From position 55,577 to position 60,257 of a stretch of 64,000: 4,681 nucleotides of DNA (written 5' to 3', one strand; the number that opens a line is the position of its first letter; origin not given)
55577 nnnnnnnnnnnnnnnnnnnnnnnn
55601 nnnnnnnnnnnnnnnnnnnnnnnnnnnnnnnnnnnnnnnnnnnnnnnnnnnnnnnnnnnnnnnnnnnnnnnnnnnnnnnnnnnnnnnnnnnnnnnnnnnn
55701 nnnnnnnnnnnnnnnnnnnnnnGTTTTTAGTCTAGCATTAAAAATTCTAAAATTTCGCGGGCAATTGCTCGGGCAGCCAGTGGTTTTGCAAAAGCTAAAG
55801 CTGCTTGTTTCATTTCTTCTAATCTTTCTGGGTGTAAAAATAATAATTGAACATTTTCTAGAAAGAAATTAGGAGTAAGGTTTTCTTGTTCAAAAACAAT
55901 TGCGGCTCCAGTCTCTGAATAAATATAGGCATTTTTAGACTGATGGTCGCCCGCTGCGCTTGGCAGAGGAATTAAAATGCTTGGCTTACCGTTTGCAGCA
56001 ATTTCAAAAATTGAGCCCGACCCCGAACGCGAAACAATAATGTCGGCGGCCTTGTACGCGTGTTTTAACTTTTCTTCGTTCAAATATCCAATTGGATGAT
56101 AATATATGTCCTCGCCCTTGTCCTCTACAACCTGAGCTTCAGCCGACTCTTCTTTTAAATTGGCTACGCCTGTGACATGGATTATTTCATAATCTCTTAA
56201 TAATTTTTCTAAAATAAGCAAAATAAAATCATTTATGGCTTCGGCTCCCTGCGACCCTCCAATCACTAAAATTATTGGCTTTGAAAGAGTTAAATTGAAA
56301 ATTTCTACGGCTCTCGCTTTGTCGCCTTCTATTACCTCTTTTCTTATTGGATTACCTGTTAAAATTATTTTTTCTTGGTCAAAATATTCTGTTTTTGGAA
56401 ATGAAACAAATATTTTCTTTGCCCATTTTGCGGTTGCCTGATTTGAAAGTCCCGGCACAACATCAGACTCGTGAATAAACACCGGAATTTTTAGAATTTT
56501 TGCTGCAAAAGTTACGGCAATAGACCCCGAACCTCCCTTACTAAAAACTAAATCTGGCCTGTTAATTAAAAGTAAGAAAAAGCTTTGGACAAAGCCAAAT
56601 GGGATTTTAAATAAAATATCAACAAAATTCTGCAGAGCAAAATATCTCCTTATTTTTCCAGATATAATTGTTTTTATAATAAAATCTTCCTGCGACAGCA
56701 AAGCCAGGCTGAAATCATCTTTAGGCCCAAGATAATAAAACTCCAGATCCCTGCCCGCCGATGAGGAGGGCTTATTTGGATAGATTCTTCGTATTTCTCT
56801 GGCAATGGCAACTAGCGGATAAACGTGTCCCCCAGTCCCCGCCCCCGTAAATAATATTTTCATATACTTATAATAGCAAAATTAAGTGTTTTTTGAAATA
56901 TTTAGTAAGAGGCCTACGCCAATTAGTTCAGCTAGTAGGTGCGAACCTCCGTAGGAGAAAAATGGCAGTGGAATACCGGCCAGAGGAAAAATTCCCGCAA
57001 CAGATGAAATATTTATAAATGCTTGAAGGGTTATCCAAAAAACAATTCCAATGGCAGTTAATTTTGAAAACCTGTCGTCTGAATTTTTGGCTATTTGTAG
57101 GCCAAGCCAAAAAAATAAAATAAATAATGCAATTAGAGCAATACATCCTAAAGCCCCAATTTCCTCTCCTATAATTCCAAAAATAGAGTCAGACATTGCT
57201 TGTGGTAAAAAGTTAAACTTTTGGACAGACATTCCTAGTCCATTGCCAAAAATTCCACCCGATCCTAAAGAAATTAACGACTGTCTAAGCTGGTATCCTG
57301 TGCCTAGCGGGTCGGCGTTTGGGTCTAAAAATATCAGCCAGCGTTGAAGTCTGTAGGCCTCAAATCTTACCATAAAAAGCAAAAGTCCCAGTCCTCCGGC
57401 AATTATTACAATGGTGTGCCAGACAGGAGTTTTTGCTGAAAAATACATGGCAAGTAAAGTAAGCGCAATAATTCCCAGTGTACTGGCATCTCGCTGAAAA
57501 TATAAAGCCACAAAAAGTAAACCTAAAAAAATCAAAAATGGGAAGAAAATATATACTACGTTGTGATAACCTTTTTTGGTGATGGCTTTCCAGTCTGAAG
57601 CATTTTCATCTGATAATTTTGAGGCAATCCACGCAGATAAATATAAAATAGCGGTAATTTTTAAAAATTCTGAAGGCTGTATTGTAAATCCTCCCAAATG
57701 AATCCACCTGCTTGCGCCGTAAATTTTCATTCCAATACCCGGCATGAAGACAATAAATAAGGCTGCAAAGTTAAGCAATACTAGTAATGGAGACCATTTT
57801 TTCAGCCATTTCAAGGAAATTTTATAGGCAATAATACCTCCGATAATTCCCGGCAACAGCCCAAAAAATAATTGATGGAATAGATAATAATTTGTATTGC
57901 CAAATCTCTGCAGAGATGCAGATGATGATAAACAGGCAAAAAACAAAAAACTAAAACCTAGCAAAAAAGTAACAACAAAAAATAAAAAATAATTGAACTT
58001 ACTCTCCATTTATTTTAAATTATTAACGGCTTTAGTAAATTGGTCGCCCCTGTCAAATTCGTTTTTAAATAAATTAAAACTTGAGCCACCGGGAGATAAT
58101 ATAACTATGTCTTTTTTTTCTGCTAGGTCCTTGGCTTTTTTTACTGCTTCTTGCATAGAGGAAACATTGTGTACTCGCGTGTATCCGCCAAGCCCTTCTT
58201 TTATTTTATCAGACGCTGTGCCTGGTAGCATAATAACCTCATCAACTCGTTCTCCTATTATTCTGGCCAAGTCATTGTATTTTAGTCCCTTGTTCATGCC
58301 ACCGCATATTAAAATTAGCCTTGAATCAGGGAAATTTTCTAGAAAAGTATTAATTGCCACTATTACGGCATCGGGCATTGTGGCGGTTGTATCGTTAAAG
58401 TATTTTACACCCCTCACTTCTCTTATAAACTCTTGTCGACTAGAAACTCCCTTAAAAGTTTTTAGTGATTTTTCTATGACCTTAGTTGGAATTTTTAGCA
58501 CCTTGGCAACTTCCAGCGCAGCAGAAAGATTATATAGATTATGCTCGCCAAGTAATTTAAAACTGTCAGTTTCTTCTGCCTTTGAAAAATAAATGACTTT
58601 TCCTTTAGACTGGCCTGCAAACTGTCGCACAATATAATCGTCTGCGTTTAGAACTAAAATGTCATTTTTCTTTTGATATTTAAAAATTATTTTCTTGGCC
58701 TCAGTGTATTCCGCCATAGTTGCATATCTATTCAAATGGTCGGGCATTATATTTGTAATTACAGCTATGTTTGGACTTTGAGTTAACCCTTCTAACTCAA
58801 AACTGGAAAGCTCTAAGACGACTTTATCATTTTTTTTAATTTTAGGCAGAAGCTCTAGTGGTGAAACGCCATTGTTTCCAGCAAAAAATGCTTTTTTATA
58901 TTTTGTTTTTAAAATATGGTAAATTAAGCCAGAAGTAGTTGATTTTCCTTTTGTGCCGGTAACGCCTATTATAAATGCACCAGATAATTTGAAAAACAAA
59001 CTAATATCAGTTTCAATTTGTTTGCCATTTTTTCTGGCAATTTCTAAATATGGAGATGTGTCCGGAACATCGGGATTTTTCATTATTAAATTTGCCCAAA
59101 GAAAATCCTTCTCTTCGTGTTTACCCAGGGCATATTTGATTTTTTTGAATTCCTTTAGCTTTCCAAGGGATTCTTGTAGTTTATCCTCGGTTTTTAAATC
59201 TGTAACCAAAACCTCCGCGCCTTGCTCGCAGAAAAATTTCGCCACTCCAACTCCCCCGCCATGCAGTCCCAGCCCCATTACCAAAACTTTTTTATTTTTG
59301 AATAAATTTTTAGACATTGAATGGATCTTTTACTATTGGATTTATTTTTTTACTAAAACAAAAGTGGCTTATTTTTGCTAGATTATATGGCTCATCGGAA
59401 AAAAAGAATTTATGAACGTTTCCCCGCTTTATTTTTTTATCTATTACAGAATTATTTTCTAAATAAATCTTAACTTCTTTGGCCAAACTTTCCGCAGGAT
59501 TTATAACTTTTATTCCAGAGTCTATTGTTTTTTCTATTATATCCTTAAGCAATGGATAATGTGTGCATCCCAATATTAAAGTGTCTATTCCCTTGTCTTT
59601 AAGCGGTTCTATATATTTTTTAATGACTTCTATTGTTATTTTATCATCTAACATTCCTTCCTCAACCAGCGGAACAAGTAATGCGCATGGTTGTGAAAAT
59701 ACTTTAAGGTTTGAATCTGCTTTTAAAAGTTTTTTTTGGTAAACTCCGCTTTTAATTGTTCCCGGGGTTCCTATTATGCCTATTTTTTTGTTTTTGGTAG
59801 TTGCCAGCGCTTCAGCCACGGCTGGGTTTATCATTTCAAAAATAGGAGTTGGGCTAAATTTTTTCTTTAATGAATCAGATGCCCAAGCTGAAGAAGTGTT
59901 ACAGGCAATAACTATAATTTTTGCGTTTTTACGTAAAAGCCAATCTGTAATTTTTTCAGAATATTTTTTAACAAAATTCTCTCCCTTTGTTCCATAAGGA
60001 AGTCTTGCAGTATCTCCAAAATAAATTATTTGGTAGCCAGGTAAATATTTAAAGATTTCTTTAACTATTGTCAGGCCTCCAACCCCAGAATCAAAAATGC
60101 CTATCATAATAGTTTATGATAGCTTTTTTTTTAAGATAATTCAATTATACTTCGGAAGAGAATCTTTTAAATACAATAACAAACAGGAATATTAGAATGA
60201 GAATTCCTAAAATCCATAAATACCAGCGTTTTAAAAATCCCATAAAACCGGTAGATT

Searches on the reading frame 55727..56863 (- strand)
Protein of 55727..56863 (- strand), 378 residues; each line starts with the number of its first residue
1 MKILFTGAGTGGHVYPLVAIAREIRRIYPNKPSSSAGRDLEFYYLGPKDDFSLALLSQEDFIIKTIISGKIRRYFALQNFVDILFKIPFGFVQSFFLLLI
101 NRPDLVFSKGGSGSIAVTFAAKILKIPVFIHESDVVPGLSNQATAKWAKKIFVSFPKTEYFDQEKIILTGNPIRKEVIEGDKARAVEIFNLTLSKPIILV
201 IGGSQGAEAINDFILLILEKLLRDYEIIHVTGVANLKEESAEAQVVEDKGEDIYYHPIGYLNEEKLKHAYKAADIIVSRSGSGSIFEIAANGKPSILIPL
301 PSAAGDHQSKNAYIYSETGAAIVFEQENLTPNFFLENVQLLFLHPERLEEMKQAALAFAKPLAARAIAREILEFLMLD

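Call 77: search_protein_families(library=pfam, proteins=[window:55727-56863:-], max_evalue=0.00001)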
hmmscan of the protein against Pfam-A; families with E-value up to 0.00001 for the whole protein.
window:55727-56863:- (378 aa): 2 families
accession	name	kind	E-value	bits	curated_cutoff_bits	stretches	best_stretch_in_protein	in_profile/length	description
PF04101.22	Glyco_tran_28_C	-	1e-35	123.7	22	1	197-362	1-161/166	Glycosyltransferase family 28 C-terminal domain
PF03033.26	Glyco_transf_28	-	2.4e-22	79.9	26.2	1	3-152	1-138/139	Glycosyltransferase family 28 N-terminal domain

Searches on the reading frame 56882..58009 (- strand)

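Call 77: search_protein_families(library=pfam, proteins=[window:56882-58009:-], max_evalue=0.00001)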
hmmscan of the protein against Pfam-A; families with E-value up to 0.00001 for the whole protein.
window:56882-58009:- (375 aa): 1 family
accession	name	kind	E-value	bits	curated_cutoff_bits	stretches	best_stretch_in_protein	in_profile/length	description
PF01098.24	FTSW_RODA_SPOVE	-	1.4e-91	307.6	26.4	1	9-374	3-353/356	Cell cycle protein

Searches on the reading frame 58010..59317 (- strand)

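Call 77: search_protein_families(library=pfam, proteins=[window:58010-59317:-], max_evalue=0.00001)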
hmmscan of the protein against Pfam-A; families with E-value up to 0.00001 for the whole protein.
window:58010-59317:- (435 aa): 3 families
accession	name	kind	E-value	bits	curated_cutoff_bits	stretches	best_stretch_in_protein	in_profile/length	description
PF08245.18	Mur_ligase_M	-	6.9e-31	108.2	24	1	119-252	1-153/200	Mur ligase middle domain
PF02875.26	Mur_ligase_C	-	2.1e-14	54.9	28.4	1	294-409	2-125/127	Mur ligase, glutamate ligase domain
PF21799.2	MurD-like_N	-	2.5e-10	40.9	27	1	9-101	1-86/88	Mur ligase MurD-like, N-terminal domain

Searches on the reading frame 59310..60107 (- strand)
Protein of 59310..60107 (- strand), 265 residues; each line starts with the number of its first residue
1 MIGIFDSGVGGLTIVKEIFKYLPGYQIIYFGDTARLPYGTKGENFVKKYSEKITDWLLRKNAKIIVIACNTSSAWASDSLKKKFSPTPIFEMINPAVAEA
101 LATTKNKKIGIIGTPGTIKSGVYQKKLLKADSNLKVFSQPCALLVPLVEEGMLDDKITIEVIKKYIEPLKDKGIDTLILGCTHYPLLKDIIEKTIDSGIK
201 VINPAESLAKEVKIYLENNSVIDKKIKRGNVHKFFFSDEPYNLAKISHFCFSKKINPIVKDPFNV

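Call 77: search_protein_families(library=pfam, proteins=[window:59310-60107:-], max_evalue=0.00001)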
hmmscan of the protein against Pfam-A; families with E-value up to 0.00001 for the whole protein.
window:59310-60107:- (265 aa): 1 family
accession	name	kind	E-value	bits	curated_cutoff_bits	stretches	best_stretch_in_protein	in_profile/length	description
PF01177.27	Asp_Glu_race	-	1.4e-23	84.3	31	1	23-211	26-210/211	Asp/Glu/Hydantoin racemase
